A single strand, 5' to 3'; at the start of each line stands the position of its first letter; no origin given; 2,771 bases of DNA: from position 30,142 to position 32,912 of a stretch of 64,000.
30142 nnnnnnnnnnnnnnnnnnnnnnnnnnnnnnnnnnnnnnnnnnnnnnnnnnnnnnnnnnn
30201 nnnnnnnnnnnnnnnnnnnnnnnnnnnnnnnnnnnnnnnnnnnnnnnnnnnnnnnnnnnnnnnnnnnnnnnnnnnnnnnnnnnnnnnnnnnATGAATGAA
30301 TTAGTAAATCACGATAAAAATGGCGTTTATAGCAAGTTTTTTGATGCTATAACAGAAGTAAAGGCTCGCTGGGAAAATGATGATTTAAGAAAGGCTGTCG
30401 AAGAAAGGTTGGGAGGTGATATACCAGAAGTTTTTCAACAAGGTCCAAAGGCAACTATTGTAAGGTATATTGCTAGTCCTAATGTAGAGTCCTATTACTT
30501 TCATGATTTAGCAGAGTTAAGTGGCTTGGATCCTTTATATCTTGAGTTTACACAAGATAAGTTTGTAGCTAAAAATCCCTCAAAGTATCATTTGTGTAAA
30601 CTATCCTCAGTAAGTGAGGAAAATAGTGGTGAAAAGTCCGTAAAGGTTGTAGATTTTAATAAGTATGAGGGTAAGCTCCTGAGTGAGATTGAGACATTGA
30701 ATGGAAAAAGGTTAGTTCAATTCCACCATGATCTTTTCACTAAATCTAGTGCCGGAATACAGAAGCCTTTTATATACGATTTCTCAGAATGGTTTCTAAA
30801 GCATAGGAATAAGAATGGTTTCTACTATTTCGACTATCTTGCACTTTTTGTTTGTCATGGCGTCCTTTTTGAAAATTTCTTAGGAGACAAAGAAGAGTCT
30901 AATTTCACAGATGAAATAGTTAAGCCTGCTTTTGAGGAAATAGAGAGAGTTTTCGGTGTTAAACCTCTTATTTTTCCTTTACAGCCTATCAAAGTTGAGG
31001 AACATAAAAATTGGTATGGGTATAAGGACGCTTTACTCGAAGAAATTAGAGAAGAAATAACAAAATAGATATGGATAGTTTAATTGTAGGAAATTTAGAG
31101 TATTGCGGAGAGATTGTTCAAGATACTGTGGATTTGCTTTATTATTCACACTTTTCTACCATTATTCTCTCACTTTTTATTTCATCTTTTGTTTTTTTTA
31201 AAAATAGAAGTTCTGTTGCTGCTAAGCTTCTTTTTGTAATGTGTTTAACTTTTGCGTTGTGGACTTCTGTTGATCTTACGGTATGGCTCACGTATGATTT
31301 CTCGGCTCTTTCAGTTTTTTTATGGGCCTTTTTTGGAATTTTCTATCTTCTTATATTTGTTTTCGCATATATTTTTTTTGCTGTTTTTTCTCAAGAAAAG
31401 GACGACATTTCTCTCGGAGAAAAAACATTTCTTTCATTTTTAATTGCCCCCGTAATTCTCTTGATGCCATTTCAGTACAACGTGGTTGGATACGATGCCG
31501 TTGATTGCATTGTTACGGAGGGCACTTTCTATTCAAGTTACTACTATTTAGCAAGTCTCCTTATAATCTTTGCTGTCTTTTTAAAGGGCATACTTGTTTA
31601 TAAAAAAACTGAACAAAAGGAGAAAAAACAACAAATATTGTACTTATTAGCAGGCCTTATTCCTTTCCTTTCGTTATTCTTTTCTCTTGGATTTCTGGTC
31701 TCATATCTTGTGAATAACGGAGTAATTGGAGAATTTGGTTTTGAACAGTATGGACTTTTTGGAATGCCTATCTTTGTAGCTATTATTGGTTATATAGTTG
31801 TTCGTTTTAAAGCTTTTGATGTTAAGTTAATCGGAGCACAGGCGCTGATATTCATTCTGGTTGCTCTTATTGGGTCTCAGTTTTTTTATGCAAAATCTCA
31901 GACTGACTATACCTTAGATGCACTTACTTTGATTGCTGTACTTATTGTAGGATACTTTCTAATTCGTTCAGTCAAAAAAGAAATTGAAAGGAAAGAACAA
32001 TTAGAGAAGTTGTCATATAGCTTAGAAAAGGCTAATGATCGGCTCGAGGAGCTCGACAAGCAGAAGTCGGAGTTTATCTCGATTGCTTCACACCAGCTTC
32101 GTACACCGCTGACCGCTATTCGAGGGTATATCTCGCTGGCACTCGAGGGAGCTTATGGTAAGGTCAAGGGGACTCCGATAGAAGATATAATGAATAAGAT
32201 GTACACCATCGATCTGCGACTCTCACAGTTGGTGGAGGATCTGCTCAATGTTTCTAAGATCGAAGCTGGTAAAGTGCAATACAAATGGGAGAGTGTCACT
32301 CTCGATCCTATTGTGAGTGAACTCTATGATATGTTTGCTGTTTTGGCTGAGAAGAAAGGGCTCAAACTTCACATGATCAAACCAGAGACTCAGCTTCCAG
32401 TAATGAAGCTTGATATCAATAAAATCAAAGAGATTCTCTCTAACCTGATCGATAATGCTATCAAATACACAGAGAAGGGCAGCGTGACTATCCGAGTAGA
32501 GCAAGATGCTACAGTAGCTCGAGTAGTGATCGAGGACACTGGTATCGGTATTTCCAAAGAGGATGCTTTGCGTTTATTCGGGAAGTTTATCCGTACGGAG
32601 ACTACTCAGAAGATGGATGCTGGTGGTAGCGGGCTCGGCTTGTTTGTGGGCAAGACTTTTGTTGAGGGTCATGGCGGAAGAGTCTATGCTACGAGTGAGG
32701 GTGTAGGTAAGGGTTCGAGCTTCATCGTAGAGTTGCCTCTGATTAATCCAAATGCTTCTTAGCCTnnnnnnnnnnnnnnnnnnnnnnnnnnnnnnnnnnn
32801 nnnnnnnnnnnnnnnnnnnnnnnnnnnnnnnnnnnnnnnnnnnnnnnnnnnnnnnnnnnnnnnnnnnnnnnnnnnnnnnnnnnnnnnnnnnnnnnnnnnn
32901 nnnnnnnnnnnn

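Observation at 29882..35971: Duplicated modules of a Cys-rich secreted protein plus a multi-TM sensor histidine kinase, followed by a double-REC response regulator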

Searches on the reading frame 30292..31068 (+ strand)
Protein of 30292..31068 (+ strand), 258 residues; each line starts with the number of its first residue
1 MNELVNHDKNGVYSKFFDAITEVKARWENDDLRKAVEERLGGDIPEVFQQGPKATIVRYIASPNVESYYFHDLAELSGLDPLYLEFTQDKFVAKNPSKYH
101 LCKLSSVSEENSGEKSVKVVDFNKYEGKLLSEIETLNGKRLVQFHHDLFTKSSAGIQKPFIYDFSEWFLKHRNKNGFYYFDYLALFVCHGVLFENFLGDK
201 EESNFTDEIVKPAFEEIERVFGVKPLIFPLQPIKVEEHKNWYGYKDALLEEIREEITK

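Call 3: search_protein_families(library=pfam, proteins=[window:30292-31068:+], max_evalue=0.01)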
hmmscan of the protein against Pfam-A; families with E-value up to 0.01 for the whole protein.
window:30292-31068:+ (258 aa): 0 families

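Call 9: search_protein_families(library=ncbifam, proteins=[window:30292-31068:+], max_evalue=0.1)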
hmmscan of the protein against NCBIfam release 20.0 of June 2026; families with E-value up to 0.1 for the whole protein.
window:30292-31068:+ (258 aa): 0 families

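Call 33: find_homologous_proteins(query=window:30292-31068:+, max_evalue=0.001)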
Query window:30292-31068:+ (258 aa): 120 proteins with E <= 0.001 among 635 candidates.
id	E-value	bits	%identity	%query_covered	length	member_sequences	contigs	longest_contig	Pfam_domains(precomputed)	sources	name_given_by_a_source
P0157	3.3e-171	585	100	100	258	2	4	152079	-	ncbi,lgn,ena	-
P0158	4.9e-103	362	62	98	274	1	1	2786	-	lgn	-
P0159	5.9e-98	345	60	95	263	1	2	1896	-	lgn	-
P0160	1.1e-92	328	59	96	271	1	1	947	-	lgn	-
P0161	3.1e-66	241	53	84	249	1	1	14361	-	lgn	-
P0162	3.8e-65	238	50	90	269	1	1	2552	-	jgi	jgi:hypothetical protein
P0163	1.3e-64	236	49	94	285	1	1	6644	-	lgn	-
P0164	2.5e-64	235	47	91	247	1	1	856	-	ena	-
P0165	1.4e-63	233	47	96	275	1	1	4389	-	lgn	-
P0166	6.7e-62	227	45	94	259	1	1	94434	-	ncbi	-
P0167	1.2e-61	226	44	92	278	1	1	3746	-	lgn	-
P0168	1.4e-61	226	45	91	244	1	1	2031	-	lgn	-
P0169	2.6e-61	225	45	87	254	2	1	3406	-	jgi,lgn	-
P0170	4.1e-61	225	46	92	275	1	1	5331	-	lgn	-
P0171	4.4e-61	225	47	90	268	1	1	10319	-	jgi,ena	-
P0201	2.3e-51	193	43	89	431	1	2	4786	PF00856.34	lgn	-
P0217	6.1e-49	185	41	91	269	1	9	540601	-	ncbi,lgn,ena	-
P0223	2.4e-47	179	45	91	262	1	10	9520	-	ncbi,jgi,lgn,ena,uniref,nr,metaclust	ncbi:hypothetical protein A2477_03245 [Candidatus Falkowbacteria bacterium RIFOXYC2_FULL_47_12]|unir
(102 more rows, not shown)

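Call 37: search_solved_structures(query=A4, max_evalue=1)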
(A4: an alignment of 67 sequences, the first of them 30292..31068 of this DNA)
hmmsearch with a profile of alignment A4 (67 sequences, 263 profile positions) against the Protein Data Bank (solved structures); distinct sequences matched with E-value up to 1: 0.

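Call 45: search_protein_families(library=pfam, proteins=[window:30292-31068:+], max_evalue=10)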
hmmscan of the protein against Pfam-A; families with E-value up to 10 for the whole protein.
window:30292-31068:+ (258 aa): 1 family
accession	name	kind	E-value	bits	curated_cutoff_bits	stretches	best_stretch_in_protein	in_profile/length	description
PF24592.1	DUF7616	-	0.03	14.7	27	1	89-119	25-55/56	Family of unknown function (DUF7616)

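Call 47: predict_structure(alignment_id=A4)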
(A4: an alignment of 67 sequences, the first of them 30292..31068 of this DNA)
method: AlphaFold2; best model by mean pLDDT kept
length: 258 residues; sequences in the alignment: 67
mean_pLDDT: 92.0   pTM: 0.90
mean pLDDT of the five models: 92.0, 91.9, 91.5, 91.5, 90.7
residues with pLDDT >= 90: 209; 70-90: 30; 50-70: 16; < 50: 3
segments of 3 or more residues with pLDDT < 50: 1-3
pLDDT, mean of each block of 10 residues (from residue 1): 58 95 98 98 97 98 95 97 98 96 89 87 98 98 97 85 97 88 98 85 89 96 97 69 94 94
secondary structure, 60 per line:
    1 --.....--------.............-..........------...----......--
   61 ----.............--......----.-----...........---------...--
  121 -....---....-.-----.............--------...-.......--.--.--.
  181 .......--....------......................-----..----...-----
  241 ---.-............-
elements in order: H3-7 H16-28 H30-39 E53-58 H65-77 E80-85 H96-102 E103-106 E116-118 H122-125 H141-152 E161-163 H165-171 H180-187 E190-193 H200-221 H246-257

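Call 84: search_protein_families(library=pfam, proteins=[P0201], max_evalue=0.001)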
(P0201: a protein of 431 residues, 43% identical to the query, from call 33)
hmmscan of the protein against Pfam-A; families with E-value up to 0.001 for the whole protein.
P0201 (431 aa): 1 family
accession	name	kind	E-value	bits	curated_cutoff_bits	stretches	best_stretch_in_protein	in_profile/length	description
PF00856.33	SET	-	2.5e-14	54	22.4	1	262-354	1-104/105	SET domain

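Call 97: search_protein_families(library=padloc, proteins=[window:30292-31068:+], max_evalue=0.01)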
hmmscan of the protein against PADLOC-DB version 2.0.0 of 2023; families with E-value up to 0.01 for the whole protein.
window:30292-31068:+ (258 aa): 0 families

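Call 101: find_encoding_contigs(protein=P0223, flank=7000, max_places=2)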
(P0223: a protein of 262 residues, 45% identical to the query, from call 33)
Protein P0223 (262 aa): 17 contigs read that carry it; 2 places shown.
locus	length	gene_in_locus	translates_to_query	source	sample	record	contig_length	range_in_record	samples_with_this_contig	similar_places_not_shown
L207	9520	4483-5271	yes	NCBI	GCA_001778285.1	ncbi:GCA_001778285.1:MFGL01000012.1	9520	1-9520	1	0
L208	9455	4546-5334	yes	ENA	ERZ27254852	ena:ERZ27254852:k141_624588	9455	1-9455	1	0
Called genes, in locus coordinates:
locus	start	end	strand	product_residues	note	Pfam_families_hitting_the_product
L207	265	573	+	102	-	PF01381:HTH_3 (weak), PF13443:HTH_26 (weak)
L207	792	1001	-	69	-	-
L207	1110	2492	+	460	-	PF13353:Fer4_12, PF04055:Radical_SAM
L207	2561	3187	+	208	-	-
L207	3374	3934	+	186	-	-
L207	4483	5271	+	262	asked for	-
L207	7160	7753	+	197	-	-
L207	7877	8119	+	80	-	-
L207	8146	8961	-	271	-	PF13276:HTH_21, PF00665:rve, PF13683:rve_3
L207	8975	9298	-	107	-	PF01527:HTH_Tnp_1 (weak)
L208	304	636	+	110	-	PF01381:HTH_3 (weak), PF13443:HTH_26 (faint)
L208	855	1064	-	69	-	-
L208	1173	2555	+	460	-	PF13353:Fer4_12, PF04055:Radical_SAM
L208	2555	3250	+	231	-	-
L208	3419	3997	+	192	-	-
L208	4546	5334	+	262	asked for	-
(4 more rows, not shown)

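Call 102: find_encoding_contigs(protein=P0217, flank=7000, max_places=2)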
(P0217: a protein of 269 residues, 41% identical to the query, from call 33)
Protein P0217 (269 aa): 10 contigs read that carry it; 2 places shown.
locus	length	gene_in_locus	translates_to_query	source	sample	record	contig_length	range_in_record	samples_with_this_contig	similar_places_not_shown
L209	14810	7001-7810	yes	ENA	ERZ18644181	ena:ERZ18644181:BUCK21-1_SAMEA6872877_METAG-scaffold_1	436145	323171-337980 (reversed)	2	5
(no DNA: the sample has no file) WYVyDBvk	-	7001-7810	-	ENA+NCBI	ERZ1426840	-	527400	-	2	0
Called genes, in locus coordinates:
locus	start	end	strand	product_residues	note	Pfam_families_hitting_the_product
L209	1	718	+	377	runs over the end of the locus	PF04389:Peptidase_M28, PF01546:Peptidase_M20, PF07687:M20_dimer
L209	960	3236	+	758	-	PF01978:TrmB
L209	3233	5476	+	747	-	PF01978:TrmB (weak)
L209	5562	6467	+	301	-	PF00892:EamA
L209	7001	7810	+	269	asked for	-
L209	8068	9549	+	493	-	PF00512:HisKA, PF13581:HATPase_c_2 (faint), PF02518:HATPase_c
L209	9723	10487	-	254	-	-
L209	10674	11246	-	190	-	-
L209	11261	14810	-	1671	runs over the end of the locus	-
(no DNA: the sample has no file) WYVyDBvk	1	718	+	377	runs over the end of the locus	PF04389:Peptidase_M28, PF01546:Peptidase_M20, PF07687:M20_dimer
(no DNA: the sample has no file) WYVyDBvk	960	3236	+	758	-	PF01978:TrmB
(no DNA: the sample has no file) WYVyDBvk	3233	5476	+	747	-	PF01978:TrmB (weak)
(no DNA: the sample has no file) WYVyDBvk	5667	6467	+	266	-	PF00892:EamA (weak)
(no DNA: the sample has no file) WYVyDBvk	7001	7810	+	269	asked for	-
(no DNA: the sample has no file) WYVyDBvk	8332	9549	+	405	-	PF00512:HisKA, PF13581:HATPase_c_2 (faint), PF02518:HATPase_c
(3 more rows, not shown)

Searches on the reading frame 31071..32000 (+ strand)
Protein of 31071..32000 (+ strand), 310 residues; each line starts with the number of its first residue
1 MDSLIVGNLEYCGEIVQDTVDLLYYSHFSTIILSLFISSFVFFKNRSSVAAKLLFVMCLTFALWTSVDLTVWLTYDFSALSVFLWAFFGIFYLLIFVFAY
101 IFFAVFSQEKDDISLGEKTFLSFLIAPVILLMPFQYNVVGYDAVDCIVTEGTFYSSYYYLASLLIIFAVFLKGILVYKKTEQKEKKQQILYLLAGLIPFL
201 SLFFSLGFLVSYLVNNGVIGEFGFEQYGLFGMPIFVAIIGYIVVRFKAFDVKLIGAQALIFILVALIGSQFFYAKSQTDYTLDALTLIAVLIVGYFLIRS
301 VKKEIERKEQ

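Call 45: search_protein_families(library=pfam, proteins=[window:31071-32000:+], max_evalue=10)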
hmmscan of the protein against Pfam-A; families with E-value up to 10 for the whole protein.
window:31071-32000:+ (310 aa): 2 families
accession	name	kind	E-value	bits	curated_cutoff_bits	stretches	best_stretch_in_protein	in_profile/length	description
PF04246.17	RseC_MucC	-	0.082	13.3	24.4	1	259-309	76-122/130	Positive regulator of sigma(E), RseC/MucC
PF09911.14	DUF2140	-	7.7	6.4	34.3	1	83-112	3-32/187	Uncharacterized protein conserved in bacteria (DUF2140)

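Call 57: find_related_loci(query=A6, collection=metagenome_contigs, flank=8000)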
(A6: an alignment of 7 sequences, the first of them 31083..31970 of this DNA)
Query A6 (296 aa) in metagenome_contigs; peptide patterns used: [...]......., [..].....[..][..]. (x = any residue, [..] = any of these).
248 stretches matched a pattern; 185 encode a relative of the query (tblastn E <= 1e-3); the best 80 are kept; 80 distinct loci.
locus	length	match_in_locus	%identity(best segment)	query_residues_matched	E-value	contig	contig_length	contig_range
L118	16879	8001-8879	46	4-296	5e-75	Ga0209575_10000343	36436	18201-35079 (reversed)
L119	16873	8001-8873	48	4-296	2e-73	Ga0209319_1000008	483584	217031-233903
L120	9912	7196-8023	47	17-296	8e-67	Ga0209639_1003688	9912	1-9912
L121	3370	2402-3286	42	2-296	4e-67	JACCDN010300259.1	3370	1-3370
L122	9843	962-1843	39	1-296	5e-64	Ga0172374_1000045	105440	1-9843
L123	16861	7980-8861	39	1-296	5e-64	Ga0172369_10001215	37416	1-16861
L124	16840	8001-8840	43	13-296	1e-63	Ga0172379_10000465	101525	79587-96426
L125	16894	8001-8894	43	2-296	4e-63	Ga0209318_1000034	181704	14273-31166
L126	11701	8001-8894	43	2-296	4e-63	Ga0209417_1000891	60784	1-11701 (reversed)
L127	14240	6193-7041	42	1-296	7e-63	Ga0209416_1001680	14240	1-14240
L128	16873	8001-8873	41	4-296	9e-63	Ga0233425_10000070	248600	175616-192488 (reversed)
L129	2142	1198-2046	42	1-296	6e-64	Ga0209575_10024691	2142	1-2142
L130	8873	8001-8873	39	1-293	1e-62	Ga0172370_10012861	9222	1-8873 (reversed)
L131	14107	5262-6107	42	14-296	4e-61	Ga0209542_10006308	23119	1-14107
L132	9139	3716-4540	42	18-296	1e-60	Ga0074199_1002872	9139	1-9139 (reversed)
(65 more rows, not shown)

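Call 83: search_solved_structures(query=A5, max_evalue=1)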
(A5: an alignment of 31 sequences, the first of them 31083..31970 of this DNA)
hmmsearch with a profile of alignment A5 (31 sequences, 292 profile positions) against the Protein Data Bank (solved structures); distinct sequences matched with E-value up to 1: 0.

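Call 97: search_protein_families(library=padloc, proteins=[window:31071-32000:+], max_evalue=0.01)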
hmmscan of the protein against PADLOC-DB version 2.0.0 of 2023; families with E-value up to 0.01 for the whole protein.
window:31071-32000:+ (310 aa): 0 families

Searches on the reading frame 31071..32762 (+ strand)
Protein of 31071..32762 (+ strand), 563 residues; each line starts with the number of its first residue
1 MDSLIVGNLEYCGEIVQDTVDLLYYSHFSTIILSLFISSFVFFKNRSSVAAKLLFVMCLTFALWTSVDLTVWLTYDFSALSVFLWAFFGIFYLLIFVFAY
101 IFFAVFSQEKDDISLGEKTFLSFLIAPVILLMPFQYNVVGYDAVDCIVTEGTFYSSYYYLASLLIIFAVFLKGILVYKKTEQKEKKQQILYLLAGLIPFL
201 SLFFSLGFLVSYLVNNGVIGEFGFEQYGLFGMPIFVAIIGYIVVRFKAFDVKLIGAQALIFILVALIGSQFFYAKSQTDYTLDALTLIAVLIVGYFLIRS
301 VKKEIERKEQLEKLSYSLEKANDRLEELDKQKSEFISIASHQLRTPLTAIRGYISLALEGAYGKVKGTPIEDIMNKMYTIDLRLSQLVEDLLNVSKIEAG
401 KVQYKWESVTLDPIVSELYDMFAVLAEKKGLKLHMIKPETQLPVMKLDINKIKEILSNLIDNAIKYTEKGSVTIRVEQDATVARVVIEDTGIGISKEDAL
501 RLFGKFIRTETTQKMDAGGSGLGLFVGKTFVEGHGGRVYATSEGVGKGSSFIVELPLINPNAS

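Call 3: search_protein_families(library=pfam, proteins=[window:31071-32762:+], max_evalue=0.01)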
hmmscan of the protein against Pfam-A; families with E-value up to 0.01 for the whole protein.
window:31071-32762:+ (563 aa): 4 families
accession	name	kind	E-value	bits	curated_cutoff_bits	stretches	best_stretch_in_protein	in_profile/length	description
PF02518.31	HATPase_c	-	2e-24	86.6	26.4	1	448-557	2-109/111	Histidine kinase-, DNA gyrase B-, and HSP90-like ATPase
PF00512.31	HisKA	-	3.9e-14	52.9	26.9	1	331-400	1-66/66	His Kinase A (phospho-acceptor) domain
PF13589.12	HATPase_c_3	-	1.2e-06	29.1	25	1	454-528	5-81/137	Histidine kinase-, DNA gyrase B-, and HSP90-like ATPase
PF13581.12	HATPase_c_2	-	0.00037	21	27.4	1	453-532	37-110/127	Histidine kinase-like ATPase domain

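Call 9: search_protein_families(library=ncbifam, proteins=[window:31071-32762:+], max_evalue=0.1)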
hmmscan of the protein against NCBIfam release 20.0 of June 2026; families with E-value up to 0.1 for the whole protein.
window:31071-32762:+ (563 aa): 84 families (the best 25 are shown)
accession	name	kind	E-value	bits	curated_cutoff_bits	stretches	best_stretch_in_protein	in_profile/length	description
NF046044.1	PnpS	equivalog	6e-54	183.5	400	1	325-556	163-390/390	two-component system histidine kinase PnpS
TIGR02966.1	phoR_proteo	equivalog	1.1e-47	162.7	334.2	1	324-554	106-332/333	phosphate regulon sensor histidine kinase PhoR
NF033092.0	HK_WalK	equivalog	5e-46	157.5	725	1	326-557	366-594/594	cell wall metabolism sensor histidine kinase WalK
NF038297.2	hybrid_HK_HrmK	equivalog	2.7e-44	151.8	725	1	304-559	207-459/607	hybrid histidine kinase/response regulator HrmK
NF041735.1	hist_kin_RppB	equivalog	5.1e-44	150.8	400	1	330-556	214-438/438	two-component system sensor histidine kinase RppB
NF040691.1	MtrAB_MtrB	equivalog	9.4e-44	150.3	450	1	311-557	250-492/507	MtrAB system histidine kinase MtrB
TIGR02956.1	TMAO_torS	equivalog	1.8e-43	148.8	676.5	1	306-559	437-684/967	TMAO reductase system sensor histidine kinase/response regulator TorS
NF047874.1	MASE3_PAS_HK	subfamily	7.7e-43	147.2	560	1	301-557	371-625/655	MASE3 domain-containing sensor histidine kinase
NF045901.1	HisKinLetSLeg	equivalog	9.4e-40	136.4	1650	1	312-557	273-518/906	two-component system sensor histidine kinase LetS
NF008302.0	PRK11091.1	equivalog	1.4e-39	136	838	1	320-557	271-505/779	aerobic respiration two-component sensor histidine kinase ArcB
NF012163.2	BaeS_SmeS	equivalog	2.9e-37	128.7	500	1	304-555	212-456/457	sensor histidine kinase efflux regulator BaeS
NF008318.0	PRK11107.1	equivalog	4.2e-37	127.7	890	1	307-557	268-518/920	two-component sensor histidine kinase BarA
NF041947.1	LuxQ_Vibrio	equivalog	5.4e-37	127.1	1200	1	320-557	460-696/843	quorum-sensing autoinducer 2 sensor kinase/phosphatase LuxQ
NF033091.0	HK_VanS_ACDEFG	equivalog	5.3e-36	124.2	400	1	266-555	7-292/293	vancomycin resistance histidine kinase VanS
NF041880.1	EPS_EpsF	equivalog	5.7e-36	124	900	1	320-556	262-492/492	response regulator EpsF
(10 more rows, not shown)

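Call 75: list_cluster_members(proteins=[P0002, P0157, window:31071-32762:+, window:35132-35971:+])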
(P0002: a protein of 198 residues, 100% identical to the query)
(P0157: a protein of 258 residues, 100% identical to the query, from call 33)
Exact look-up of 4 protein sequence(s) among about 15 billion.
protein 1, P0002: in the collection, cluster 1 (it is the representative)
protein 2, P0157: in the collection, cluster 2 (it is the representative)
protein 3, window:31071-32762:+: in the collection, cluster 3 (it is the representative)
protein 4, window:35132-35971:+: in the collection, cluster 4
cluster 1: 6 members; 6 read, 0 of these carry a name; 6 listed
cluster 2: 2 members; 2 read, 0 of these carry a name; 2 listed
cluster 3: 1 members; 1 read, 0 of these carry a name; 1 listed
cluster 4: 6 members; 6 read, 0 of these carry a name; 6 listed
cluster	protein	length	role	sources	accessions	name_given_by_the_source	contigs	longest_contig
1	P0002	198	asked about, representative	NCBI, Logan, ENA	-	-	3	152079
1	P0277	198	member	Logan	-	-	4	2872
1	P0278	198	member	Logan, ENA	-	-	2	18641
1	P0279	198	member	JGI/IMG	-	-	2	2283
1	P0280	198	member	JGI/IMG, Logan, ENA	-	-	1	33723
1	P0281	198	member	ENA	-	-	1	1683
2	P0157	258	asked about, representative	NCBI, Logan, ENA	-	-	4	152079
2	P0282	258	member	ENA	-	-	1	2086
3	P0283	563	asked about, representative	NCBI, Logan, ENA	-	-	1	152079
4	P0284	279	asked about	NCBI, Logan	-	-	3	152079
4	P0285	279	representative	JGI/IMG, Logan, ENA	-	-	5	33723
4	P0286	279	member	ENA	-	-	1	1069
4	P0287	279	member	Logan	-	-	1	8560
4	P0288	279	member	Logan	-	-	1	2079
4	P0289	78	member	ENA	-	-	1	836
